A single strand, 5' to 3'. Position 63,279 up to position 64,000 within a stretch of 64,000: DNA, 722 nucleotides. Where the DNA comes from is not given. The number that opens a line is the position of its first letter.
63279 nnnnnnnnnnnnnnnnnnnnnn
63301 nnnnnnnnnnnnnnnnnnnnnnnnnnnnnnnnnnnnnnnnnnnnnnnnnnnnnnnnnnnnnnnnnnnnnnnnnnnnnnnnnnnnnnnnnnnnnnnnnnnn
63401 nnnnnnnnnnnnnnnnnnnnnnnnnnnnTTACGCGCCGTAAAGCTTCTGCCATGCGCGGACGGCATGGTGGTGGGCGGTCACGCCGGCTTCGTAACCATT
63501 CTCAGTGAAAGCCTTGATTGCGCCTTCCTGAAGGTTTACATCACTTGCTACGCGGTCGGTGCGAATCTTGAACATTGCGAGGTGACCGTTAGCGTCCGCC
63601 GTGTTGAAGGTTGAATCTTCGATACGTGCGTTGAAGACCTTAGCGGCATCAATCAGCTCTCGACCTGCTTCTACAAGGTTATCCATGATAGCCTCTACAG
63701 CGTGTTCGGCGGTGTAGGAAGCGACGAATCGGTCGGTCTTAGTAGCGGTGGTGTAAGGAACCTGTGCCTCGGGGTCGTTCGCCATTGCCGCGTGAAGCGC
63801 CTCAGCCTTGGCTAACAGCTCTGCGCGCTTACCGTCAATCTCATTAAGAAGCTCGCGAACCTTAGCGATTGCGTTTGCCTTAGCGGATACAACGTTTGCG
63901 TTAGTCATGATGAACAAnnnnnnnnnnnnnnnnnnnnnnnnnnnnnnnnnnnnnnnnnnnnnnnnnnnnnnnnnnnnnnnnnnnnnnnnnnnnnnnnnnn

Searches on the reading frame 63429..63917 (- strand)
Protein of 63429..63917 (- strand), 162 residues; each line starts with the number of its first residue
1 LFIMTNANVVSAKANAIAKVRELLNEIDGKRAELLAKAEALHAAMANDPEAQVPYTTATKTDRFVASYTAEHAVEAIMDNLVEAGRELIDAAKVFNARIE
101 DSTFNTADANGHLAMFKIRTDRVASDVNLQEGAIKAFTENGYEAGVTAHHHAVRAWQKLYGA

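Call 72: find_encoding_contigs(protein=window:63429-63917:-, flank=10000, max_places=2)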
Protein window:63429-63917:- (162 aa): no gene with exactly this product is on record in the collection.
